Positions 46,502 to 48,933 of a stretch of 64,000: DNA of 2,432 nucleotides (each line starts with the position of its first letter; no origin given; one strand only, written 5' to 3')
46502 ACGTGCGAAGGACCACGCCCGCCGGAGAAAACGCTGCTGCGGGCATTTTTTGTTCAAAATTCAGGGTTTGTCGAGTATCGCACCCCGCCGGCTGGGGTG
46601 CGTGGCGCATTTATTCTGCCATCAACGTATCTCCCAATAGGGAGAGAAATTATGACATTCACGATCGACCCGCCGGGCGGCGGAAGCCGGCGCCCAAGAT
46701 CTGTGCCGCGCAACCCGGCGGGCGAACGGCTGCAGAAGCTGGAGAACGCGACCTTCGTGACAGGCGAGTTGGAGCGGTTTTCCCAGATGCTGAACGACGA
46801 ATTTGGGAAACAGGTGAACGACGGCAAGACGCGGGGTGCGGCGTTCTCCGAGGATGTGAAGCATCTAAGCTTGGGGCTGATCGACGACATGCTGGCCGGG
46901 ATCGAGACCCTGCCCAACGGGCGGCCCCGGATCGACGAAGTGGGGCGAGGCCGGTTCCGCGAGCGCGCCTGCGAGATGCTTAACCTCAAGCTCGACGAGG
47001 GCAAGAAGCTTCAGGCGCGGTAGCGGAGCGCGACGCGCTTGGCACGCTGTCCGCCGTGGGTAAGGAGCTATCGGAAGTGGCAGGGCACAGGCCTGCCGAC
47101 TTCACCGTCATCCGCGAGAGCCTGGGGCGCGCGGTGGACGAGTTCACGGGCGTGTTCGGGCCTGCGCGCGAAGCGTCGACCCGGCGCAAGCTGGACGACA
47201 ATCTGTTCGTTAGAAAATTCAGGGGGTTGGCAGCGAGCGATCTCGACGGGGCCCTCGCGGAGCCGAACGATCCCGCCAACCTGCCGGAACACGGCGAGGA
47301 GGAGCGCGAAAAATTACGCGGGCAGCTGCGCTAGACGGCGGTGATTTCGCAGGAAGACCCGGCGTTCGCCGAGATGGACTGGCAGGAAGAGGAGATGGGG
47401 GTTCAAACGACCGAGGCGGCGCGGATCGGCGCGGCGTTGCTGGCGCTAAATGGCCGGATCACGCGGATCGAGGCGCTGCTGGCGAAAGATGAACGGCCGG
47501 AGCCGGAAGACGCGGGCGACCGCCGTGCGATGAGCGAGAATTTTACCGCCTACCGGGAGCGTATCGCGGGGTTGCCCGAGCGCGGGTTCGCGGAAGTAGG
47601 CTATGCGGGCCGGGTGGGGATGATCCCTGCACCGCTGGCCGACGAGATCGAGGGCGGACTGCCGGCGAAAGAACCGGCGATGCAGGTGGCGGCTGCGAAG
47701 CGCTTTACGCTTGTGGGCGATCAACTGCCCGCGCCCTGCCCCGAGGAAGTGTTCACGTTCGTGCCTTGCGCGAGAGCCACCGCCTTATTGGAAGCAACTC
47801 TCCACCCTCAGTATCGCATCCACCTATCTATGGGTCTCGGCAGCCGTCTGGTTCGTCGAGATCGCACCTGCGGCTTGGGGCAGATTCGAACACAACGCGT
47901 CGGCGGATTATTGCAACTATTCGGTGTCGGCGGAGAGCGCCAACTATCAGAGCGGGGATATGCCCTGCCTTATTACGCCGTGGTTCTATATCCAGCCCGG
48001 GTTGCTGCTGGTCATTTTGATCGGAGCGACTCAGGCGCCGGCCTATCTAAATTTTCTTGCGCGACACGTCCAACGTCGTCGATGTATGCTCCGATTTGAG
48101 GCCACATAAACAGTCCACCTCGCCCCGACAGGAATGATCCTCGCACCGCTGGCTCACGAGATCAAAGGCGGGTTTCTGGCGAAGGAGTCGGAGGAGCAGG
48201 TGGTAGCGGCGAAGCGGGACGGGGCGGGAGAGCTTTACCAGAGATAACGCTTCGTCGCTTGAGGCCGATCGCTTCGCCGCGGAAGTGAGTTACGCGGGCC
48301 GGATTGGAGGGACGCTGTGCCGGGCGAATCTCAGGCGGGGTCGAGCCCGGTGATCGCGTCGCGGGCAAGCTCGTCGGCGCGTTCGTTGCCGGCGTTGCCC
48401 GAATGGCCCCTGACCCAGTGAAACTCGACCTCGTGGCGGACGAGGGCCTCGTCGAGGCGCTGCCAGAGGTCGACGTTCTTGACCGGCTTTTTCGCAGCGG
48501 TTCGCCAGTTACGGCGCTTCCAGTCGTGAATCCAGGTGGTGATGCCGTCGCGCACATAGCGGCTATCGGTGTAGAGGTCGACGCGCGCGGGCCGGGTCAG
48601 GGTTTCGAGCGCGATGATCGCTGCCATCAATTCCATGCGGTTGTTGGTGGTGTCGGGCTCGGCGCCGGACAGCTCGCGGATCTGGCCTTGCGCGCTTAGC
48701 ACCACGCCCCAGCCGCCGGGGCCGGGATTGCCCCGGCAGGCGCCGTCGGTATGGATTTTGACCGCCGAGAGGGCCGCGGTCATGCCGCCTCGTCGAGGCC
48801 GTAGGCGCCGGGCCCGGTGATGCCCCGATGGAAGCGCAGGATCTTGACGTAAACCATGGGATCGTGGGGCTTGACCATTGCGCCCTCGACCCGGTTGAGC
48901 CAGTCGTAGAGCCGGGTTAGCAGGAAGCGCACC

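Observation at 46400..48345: Tandem array of paralogous small ORFs with frameshifted copies and a low-GC insert between the peroxiredoxin gene and rnhA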

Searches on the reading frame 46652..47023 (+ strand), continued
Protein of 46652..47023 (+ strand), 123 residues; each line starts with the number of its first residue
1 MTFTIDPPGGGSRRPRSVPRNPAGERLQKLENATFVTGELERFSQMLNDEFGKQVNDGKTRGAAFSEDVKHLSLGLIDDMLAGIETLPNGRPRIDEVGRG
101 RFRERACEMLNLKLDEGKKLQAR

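Call 84: fold_search(model_id=the predicted structure, library=viral)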
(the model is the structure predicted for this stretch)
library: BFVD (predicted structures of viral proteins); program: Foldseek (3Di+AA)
matches with E <= 10: 255; with E <= 0.001: 0
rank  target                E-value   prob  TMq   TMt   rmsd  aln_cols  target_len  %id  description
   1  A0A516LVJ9            5.9e-02  1.00  0.59  0.15  15.8       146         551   14  (no name in the UniProt tables at hand)
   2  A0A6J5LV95            1.9e-01  0.98  0.63  0.12  18.9       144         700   15  Uncharacterized protein [uncultured Caudovirales phage]
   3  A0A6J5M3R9            3.0e-01  0.99  0.66  0.14  18.3       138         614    6  Uncharacterized protein [uncultured Caudovirales phage]
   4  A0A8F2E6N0            3.2e-01  0.18  0.27  0.20  23.2       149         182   14  Terminase small subunit [Streptomyces phage KimJongPhill]
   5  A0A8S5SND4            4.0e-01  0.72  0.46  0.14  19.9       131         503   14  Uncharacterized protein [Siphoviridae sp. ct7Qv4]
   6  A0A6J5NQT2            4.8e-01  0.30  0.30  0.26   7.5       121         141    8  Uncharacterized protein [uncultured Caudovirales phage]
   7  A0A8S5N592            5.4e-01  0.16  0.29  0.14  12.4       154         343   11  Zinc binding domain [Myoviridae sp. ctsip2]
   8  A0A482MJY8            7.4e-01  0.80  0.59  0.42  14.7       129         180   10  Uncharacterized protein [Nodularia phage vB_NspS-kac65v161]
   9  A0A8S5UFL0            7.4e-01  0.41  0.37  0.41   7.3       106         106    8  Uncharacterized protein [Myoviridae sp. ctcyQ27]
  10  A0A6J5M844            7.8e-01  0.38  0.43  0.47   5.9       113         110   12  Uncharacterized protein [uncultured Caudovirales phage]
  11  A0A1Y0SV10            9.3e-01  0.18  0.34  0.28  11.3       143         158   12  Uncharacterized protein [Pseudomonas phage Noxifer]
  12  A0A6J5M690            9.9e-01  0.38  0.38  0.21   7.6       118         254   14  Uncharacterized protein [uncultured Caudovirales phage]
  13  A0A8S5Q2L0            9.9e-01  0.23  0.38  0.07  17.6       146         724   14  NlpC/P60 family [Podoviridae sp. ctSl221]
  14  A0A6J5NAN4            1.1e+00  0.38  0.46  0.14  22.6       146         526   10  Uncharacterized protein [uncultured Caudovirales phage]
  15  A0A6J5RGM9            1.1e+00  0.21  0.35  0.12  12.3       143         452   13  Uncharacterized protein [uncultured Caudovirales phage]
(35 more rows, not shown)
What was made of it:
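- Tried and rejected: The top three hits are uncharacterised 551-700-aa caudoviral proteins (call 84).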

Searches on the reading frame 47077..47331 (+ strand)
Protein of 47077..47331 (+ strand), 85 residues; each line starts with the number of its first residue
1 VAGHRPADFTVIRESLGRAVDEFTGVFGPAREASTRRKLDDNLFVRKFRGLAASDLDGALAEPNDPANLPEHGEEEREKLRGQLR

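Call 7: search_protein_families(library=pfam, proteins=[window:47077-47331:+], max_evalue=1)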
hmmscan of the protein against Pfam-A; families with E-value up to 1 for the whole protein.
window:47077-47331:+ (85 aa): 1 family
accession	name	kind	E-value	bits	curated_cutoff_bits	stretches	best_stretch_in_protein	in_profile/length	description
PF25551.1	DUF7929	-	0.032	14.4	27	1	10-59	56-104/175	Domain of unknown function (DUF7929)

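Call 8: search_protein_families(library=phrogs, proteins=[window:47077-47331:+], max_evalue=1)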
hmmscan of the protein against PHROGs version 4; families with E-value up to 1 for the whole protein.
window:47077-47331:+ (85 aa): 0 families

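Call 9: search_protein_families(library=ncbifam, proteins=[window:47077-47331:+], max_evalue=1)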
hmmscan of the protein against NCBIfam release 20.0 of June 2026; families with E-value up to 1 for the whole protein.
window:47077-47331:+ (85 aa): 0 families

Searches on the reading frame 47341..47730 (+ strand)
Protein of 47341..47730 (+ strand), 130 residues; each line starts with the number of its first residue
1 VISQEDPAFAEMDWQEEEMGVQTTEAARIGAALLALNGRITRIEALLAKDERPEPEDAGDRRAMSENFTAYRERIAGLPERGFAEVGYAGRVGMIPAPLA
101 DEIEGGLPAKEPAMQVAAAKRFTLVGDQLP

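Call 10: find_homologous_proteins(query=window:47341-47730:+, max_evalue=0.01)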
Query window:47341-47730:+ (130 aa): 1 proteins with E <= 0.01 among 204 candidates.
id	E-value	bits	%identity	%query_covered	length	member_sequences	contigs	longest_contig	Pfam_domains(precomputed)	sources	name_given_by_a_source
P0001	2.7e-20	91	98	38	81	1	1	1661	-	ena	-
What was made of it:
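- Tried and rejected: A search with P3 residues 1-130 returned only P0001, and did not return the window's own 252-aa product, so its recall here is poor (call 10).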

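Call 12: find_encoding_contigs(protein=P0001, flank=10000)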
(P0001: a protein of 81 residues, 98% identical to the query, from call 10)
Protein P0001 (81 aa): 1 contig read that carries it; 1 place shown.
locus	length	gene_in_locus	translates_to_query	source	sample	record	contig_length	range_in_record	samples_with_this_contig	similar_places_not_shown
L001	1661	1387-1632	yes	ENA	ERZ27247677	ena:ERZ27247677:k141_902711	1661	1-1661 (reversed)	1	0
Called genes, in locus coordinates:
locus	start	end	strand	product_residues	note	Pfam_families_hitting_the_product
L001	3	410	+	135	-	?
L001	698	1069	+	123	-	-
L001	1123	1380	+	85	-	-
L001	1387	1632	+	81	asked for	-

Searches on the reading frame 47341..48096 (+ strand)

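Call 7: search_protein_families(library=pfam, proteins=[window:47341-48096:+], max_evalue=1)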
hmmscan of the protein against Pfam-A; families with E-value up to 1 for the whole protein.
window:47341-48096:+ (252 aa): 0 families

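Call 8: search_protein_families(library=phrogs, proteins=[window:47341-48096:+], max_evalue=1)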
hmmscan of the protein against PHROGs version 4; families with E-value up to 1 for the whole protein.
window:47341-48096:+ (252 aa): 1 family
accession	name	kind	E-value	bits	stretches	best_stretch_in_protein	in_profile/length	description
phrog_36656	-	unknown function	0.18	12.9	1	62-115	29-82/86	-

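Call 9: search_protein_families(library=ncbifam, proteins=[window:47341-48096:+], max_evalue=1)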
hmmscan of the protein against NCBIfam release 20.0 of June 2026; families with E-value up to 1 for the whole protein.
window:47341-48096:+ (252 aa): 0 families

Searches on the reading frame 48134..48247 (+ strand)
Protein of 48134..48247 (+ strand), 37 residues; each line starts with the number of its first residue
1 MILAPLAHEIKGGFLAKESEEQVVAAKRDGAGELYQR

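Call 7: search_protein_families(library=pfam, proteins=[window:48134-48244:+], max_evalue=1)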
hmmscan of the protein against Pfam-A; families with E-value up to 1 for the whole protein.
window:48134-48244:+ (37 aa): 0 families

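Call 58: find_encoding_contigs(protein=window:48134-48247:+, flank=6000, max_places=10)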
Protein window:48134-48247:+ (37 aa): 5 contigs read that carry it; 5 places shown.
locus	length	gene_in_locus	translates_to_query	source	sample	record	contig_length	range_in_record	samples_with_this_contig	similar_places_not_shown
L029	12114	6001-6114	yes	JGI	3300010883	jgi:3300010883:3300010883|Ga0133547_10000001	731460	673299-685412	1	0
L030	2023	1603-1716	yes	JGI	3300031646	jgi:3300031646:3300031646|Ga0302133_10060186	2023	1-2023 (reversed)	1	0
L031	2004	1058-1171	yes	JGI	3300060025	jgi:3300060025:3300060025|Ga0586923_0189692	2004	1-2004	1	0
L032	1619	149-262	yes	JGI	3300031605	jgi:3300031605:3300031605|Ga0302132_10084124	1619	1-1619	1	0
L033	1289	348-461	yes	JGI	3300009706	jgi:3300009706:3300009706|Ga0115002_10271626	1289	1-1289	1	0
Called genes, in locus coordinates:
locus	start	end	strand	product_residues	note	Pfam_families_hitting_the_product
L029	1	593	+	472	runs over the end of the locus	PF14821:Thr_synth_N, PF00291:PALP, PF24857:THR4_C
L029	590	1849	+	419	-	PF00675:Peptidase_M16, PF05193:Peptidase_M16_C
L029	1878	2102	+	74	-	PF01206:TusA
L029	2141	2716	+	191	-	PF13302:Acetyltransf_3, PF00583:Acetyltransf_1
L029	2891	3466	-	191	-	PF02622:DUF179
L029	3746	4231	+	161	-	PF00578:AhpC-TSA, PF08534:Redoxin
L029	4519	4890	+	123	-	-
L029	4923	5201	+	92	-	-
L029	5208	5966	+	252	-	-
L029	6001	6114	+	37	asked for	-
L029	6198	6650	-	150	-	PF00075:RNase_H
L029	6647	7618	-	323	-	PF01636:APH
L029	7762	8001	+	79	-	PF09360:zf-CDGSH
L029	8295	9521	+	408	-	PF01571:GCV_T, PF08669:GCV_T_C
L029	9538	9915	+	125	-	PF01597:GCV_H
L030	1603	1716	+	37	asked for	-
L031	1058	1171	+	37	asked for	-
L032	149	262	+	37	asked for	-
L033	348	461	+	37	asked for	-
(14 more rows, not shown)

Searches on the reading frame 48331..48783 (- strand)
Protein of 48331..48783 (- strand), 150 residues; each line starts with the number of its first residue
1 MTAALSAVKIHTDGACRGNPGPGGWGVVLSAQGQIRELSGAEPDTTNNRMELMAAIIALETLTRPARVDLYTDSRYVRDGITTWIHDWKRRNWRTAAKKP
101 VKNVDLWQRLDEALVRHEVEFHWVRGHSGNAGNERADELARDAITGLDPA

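Call 7: search_protein_families(library=pfam, proteins=[window:48331-48783:-], max_evalue=1)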
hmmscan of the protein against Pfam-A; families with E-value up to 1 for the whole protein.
window:48331-48783:- (150 aa): 3 families
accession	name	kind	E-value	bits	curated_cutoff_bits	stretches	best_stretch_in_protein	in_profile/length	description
PF00075.30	RNase_H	-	7.4e-51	172.5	25.8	1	7-144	3-140/141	RNase H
PF03559.20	Hexose_dehydrat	-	0.11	12.4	25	1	81-134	4-57/203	NDP-hexose 2,3-dehydratase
PF13456.12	RVT_3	-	0.14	12.5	21.6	1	12-63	2-56/123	Reverse transcriptase-like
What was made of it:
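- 48331..48783 (-): Right flank: rnhA (RNase H). Native; not part of the element. Pfam RNase_H 7.4e-51 (call 7).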

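Call 16: find_encoding_contigs(protein=window:48331-48783:-, flank=10000, max_places=10)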
Protein window:48331-48783:- (150 aa): 11 contigs read that carry it; 10 places shown.
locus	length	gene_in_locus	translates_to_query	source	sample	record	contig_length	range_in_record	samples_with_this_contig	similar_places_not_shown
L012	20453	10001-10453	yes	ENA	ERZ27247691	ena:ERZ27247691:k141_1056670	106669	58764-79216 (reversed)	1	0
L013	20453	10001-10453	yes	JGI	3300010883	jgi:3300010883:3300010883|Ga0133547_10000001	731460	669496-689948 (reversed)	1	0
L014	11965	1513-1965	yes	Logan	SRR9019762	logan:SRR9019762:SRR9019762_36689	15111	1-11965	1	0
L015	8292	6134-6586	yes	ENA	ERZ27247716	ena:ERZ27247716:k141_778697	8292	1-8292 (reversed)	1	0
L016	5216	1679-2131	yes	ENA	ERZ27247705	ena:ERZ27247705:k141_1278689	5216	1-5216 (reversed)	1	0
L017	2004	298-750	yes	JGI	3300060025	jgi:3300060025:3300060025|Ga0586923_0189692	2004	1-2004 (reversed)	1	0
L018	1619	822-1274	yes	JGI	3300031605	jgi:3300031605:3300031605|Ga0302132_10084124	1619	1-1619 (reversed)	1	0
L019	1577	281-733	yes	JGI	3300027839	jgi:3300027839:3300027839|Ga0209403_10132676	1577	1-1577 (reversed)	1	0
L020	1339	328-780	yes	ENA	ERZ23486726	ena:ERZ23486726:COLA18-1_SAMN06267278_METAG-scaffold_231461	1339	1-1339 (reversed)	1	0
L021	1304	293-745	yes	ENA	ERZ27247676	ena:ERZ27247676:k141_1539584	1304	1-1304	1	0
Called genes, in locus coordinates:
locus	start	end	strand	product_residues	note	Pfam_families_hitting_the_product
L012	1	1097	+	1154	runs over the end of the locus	PF02463:SMC_N, PF13175:AAA_15 (weak), PF13304:AAA_21 (weak), PF13476:AAA_23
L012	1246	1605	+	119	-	PF09527:ATPase_gene1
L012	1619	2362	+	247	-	PF00119:ATP-synt_A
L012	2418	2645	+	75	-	PF00137:ATP-synt_C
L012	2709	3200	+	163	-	PF02326:YMF19 (faint), PF00430:ATP-synt_B, PF05405:Mt_ATP-synt_B (faint)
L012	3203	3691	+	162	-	PF05405:Mt_ATP-synt_B, PF00430:ATP-synt_B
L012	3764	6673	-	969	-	PF02347:GDC-P, PF21478:GcvP2_C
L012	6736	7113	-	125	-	PF01597:GCV_H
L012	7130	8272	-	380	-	PF01571:GCV_T, PF08669:GCV_T_C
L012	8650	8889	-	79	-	PF09360:zf-CDGSH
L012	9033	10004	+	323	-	PF01636:APH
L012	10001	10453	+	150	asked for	PF00075:RNase_H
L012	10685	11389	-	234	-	-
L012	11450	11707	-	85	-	-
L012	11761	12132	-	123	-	-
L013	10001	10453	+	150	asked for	PF00075:RNase_H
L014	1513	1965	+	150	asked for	PF00075:RNase_H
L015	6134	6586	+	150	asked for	PF00075:RNase_H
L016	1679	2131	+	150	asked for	PF00075:RNase_H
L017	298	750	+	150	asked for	PF00075:RNase_H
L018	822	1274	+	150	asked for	PF00075:RNase_H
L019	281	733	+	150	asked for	PF00075:RNase_H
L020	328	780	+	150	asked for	PF00075:RNase_H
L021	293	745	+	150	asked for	PF00075:RNase_H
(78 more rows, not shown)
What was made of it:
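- Checked: Fragment A has an ATG at 48134, and gene callers annotate it as a 37-aa ORF (calls 16, 58).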
